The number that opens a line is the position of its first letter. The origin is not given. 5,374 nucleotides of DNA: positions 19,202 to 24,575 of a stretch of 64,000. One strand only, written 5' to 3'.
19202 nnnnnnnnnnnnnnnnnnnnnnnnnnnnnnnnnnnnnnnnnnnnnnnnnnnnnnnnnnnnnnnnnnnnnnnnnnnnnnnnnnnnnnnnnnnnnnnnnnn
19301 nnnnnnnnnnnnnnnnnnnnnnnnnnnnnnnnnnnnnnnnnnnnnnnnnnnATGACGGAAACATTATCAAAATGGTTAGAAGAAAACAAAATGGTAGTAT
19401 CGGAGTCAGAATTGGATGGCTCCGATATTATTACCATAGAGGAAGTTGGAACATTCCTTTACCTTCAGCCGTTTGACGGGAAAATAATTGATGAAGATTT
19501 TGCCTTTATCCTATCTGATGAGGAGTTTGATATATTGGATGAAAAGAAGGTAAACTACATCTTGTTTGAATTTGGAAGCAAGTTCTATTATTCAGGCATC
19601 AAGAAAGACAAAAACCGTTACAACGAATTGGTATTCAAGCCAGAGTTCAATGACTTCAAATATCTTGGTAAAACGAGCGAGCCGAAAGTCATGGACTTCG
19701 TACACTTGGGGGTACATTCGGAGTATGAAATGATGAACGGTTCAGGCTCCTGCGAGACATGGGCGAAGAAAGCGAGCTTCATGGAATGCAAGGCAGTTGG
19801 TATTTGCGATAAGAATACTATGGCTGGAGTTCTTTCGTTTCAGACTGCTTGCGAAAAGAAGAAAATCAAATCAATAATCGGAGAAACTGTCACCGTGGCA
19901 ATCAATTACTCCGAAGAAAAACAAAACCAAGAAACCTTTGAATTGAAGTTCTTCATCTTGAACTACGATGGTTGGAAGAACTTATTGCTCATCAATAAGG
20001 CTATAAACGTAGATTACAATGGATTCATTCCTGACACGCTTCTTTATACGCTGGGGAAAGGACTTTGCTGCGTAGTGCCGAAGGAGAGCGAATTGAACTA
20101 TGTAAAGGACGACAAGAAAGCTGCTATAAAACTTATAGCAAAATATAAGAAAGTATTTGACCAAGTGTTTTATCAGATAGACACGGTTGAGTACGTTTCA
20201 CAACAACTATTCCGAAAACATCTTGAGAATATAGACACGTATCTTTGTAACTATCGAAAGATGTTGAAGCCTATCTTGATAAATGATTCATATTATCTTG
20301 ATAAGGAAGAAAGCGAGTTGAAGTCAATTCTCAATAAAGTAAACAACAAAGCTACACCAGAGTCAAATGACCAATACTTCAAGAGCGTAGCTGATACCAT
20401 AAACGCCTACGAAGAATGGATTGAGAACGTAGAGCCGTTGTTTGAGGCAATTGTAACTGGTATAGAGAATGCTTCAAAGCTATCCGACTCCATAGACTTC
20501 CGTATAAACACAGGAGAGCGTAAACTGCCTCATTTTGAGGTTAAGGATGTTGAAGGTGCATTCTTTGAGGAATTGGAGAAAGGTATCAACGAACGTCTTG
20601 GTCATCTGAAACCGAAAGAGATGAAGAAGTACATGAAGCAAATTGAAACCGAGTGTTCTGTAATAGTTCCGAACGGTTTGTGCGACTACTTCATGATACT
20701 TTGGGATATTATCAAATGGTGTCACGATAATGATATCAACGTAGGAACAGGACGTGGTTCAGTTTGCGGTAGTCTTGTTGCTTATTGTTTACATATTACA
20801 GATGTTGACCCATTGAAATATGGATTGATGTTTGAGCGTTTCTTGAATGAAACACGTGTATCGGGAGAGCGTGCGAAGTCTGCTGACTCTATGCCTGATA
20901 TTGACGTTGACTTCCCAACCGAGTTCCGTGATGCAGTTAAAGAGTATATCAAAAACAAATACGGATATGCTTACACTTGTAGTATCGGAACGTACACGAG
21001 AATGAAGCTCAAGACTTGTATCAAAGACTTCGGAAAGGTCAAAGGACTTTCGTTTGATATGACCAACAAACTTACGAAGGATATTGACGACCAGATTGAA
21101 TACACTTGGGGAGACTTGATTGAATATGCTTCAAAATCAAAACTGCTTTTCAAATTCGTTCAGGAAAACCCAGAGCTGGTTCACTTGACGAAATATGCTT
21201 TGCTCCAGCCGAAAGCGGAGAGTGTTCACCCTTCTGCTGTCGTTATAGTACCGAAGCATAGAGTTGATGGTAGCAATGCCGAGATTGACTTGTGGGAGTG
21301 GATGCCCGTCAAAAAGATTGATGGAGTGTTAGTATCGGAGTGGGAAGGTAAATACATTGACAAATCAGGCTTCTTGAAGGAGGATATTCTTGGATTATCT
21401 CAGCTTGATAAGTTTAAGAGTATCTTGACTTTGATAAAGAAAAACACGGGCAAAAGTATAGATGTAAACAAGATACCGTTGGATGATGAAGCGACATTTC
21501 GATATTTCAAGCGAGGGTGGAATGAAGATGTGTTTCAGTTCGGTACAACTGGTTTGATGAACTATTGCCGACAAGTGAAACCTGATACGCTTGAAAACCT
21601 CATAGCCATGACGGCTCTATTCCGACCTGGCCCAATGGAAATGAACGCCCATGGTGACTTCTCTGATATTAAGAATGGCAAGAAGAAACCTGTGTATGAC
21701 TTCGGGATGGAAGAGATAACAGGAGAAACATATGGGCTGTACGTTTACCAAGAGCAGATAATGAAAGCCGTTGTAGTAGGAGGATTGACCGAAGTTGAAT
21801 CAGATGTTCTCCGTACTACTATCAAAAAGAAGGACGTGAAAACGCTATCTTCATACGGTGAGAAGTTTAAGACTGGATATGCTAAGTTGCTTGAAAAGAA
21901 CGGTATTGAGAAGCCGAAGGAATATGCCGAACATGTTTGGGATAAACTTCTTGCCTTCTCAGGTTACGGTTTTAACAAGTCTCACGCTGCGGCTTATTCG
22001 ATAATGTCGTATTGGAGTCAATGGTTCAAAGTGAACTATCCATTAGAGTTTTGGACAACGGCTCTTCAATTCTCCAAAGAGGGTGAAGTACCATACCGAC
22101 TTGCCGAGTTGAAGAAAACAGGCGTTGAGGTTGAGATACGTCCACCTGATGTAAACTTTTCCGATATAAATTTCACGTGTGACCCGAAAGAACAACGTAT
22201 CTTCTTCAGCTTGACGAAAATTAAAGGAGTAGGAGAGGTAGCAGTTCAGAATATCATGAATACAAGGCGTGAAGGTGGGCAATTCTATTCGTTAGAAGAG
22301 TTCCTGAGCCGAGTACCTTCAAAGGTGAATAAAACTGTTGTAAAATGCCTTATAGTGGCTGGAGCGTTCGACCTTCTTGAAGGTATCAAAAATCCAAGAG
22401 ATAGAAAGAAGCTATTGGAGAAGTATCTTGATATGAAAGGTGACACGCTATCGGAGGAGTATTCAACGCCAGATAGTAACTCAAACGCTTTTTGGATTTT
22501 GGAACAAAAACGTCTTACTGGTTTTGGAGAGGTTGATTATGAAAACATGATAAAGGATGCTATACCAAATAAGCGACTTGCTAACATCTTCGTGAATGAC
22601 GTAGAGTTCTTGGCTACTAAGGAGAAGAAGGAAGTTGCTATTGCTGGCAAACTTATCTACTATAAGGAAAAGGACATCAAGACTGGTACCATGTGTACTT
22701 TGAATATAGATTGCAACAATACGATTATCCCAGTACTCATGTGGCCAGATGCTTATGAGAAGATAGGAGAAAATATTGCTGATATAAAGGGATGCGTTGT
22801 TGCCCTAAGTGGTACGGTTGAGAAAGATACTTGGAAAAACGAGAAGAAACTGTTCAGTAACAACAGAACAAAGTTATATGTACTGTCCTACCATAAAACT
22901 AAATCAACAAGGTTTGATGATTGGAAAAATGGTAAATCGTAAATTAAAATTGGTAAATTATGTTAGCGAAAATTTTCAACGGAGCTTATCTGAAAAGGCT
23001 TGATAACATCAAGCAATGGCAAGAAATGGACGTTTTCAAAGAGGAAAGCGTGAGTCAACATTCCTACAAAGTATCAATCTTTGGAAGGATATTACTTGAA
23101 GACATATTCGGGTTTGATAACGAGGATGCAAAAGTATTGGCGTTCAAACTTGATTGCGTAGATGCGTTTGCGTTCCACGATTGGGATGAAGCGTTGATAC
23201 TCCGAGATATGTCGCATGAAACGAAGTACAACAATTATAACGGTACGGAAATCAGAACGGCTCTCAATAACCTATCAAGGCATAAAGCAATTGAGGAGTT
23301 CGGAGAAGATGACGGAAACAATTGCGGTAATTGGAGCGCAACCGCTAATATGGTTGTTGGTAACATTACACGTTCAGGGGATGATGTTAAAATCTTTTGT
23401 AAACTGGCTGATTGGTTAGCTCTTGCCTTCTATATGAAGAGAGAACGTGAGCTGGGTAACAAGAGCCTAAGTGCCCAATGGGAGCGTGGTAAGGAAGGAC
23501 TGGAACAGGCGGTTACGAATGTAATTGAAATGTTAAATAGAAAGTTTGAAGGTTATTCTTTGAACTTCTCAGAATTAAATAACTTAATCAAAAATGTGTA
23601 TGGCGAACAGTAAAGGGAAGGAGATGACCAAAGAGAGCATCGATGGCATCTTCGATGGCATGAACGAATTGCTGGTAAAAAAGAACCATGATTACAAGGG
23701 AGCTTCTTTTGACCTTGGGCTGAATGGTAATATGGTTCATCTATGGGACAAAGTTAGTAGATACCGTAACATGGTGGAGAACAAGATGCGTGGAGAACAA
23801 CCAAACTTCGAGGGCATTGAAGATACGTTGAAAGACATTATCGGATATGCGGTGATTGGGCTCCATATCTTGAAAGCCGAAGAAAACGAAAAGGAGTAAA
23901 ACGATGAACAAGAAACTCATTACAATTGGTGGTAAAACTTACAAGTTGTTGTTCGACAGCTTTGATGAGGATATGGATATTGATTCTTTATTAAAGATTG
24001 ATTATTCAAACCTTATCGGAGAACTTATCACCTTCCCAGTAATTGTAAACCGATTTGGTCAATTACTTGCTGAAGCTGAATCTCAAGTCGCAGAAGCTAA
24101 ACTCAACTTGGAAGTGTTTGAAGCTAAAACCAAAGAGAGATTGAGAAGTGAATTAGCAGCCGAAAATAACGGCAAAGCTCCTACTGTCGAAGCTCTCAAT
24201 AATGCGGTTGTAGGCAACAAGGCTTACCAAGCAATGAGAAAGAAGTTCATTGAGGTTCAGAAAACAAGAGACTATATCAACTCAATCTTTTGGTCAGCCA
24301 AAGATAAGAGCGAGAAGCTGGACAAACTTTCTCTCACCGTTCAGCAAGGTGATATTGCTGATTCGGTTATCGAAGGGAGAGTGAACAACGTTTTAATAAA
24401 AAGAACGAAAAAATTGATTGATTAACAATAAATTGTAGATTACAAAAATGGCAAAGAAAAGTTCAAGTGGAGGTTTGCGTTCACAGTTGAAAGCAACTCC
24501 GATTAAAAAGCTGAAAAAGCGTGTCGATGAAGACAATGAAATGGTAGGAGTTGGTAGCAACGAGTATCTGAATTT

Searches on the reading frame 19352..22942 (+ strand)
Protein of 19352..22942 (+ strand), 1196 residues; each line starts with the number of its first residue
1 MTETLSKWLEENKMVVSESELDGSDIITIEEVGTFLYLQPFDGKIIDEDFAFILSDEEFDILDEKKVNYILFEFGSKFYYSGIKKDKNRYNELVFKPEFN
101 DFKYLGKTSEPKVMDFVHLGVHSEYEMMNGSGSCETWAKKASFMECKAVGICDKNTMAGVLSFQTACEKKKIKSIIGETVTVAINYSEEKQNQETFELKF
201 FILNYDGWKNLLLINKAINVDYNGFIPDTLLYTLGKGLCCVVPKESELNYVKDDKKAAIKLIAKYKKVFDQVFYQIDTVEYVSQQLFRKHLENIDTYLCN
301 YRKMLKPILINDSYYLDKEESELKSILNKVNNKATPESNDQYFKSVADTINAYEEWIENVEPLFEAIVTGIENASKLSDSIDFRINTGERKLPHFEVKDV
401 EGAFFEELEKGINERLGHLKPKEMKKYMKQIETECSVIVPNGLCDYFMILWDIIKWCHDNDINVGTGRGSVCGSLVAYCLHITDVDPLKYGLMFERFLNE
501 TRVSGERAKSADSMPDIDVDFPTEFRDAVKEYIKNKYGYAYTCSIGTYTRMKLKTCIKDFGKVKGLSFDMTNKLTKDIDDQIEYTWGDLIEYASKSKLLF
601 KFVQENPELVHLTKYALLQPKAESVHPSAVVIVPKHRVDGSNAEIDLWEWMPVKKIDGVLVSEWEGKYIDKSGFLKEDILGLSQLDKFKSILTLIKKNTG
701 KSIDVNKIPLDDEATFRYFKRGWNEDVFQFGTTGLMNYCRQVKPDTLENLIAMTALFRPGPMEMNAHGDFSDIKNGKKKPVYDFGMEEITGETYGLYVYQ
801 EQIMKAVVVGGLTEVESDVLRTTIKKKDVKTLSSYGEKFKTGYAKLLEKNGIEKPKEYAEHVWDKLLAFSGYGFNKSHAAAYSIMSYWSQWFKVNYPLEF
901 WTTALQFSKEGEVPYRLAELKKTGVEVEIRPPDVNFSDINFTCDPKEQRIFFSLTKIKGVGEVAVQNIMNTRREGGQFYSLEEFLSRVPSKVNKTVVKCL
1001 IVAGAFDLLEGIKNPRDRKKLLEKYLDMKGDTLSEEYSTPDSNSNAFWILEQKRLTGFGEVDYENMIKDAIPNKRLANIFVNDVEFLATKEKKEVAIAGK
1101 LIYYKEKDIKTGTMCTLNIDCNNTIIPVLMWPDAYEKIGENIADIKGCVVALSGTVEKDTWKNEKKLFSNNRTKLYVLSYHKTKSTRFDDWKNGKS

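Call 16: search_protein_families(library=pfam, proteins=[window:19352-22942:+], max_evalue=0.01)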
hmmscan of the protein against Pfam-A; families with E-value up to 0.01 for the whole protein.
window:19352-22942:+ (1196 aa): 5 families
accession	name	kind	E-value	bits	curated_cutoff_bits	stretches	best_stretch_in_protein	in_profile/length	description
PF07733.18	DNA_pol3_alpha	-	5.5e-62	210.2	23.9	1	407-681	6-260/260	Bacterial DNA polymerase III alpha NTPase domain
PF17657.6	DNA_pol3_finger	-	1.9e-40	138.4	22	1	686-844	3-163/166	Bacterial DNA polymerase III alpha subunit finger domain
PF14579.12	HHH_6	-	1.4e-22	80.1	25.6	1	927-1010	2-84/90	Helix-hairpin-helix motif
PF02811.25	PHP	-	6e-16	59.7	26.4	1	118-271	1-154/164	PHP domain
PF12836.13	HHH_3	-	0.0021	18.5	27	1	954-985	16-47/65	Helix-hairpin-helix motif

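Call 20: search_dna_similar(query=window:19352-22942:+, collection=phages, mode=protein, max_rows=15)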
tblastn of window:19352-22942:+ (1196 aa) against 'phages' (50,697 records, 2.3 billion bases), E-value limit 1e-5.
Records with a match: 1423; places in all: 1429; records where one place covers at least 80% of the query: 25.
Best place of each record, by identity: <60% 1423.
By first word of the organism name: Pseudomonas 302; Mycobacterium 281; Streptomyces 211; Gordonia 132; Bacillus 99; Staphylococcus 47; Bacteriophage 43; Microbacterium 36; Escherichia 31; Rhodococcus 22; and 57 more.
By host as written in the record: Mycobacterium smegmatis mc2 155 203; Pseudomonas aeruginosa 118; - 101; Pseudomonas aeruginosa PAO1 86; Streptomyces griseus ATCC 10137 81; Gordonia terrae 3612 65; Streptomyces lividans JI 1326 44; Mycobacterium smegmatis mc#155 37; and 237 more.
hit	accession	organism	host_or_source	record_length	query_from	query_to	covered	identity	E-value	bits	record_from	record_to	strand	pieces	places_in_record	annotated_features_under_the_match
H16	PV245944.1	Chryseobacterium phage MA9V-3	Chryseobacterium sp. MA9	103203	5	1178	98%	34.0%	0e+0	670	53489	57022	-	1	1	DNA polymerase III subunit alpha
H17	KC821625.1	Cellulophaga phage phi13:1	Cellulophaga baltica #13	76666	9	1178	97%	33.7%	5e-119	615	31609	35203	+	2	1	DNA polymerase III alpha subunit (x2)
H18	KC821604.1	Cellulophaga phage phiST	Cellulophaga baltica MM#3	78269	9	1178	97%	33.7%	5e-119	615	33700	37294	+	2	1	DNA polymerase III alpha subunit (x2)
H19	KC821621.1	Cellulophaga phage phi19:2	Cellulophaga baltica #19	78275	9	1178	97%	33.7%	5e-119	615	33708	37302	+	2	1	DNA polymerase III alpha subunit (x2)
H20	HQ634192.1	Cellulophaga phage phiST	Cellulophaga sp. MM#3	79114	9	1178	97%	33.7%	5e-119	615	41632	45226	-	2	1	none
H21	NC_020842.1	Cellulophaga phage phiST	Cellulophaga sp. MM#3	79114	9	1178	97%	33.7%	5e-119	615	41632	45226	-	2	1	none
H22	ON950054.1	Tenacibaculum phage Larrie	Tenacibaculum sp.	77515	101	1178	89%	35.1%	1e-116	605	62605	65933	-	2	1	DNA polymerase III alpha subunit (x2)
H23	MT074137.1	Bacteroides phage DAC16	Bacteroides thetaiotaomicron VPI-5485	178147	45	1168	94%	31.5%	4e-175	580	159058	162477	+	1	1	hypothetical protein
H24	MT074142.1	Bacteroides phage DAC23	Bacteroides thetaiotaomicron VPI-5490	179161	45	1168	94%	31.5%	4e-174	577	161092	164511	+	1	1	hypothetical protein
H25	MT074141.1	Bacteroides phage DAC22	Bacteroides thetaiotaomicron VPI-5489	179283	45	1168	94%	31.3%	8e-174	576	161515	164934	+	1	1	hypothetical protein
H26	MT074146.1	Bacteroides phage SJC03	Bacteroides thetaiotaomicron VPI-5494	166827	45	1168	94%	30.8%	8e-170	564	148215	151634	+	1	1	hypothetical protein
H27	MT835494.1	Bacteriophage sp.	human fecal samples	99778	57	1179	93%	31.1%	2e-102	557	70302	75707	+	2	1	record has no annotation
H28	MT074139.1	Bacteroides phage DAC19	Bacteroides thetaiotaomicron VPI-5487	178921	45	1168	94%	30.6%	1e-168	561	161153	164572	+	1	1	hypothetical protein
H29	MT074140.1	Bacteroides phage DAC20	Bacteroides thetaiotaomicron VPI-5488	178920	45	1168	94%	30.6%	1e-168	561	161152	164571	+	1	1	hypothetical protein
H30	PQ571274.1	Bacteroides phage BS-TP1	Bacteroides salyersiae BG8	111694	5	988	82%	33.0%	3e-73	496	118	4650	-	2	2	DNA polymerase | Dda-like helicase | hypothetical protein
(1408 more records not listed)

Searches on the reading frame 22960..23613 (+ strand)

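Call 25: search_protein_families(library=phrogs, proteins=[window:22960-23613:+], max_evalue=0.001)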
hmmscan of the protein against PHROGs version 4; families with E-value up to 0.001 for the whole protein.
window:22960-23613:+ (217 aa): 1 family
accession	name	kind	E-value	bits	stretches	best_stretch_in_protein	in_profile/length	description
phrog_7076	-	DNA, RNA and nucleotide metabolism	7.8e-16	59.3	1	13-195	11-169/188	dATP triphosphohydrolase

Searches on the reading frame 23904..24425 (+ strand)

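Call 62: search_protein_families(library=phrogs, proteins=[window:23904-24425:+], max_evalue=0.001)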
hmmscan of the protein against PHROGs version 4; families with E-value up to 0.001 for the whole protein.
window:23904-24425:+ (173 aa): 3 families
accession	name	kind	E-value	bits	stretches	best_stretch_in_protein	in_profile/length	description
phrog_20212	-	unknown function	2.1e-22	80.8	1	6-169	5-179/179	-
phrog_2058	-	unknown function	2e-11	45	1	23-125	21-121/158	-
phrog_1069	-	unknown function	1.4e-08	35.3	1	20-147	277-402/425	-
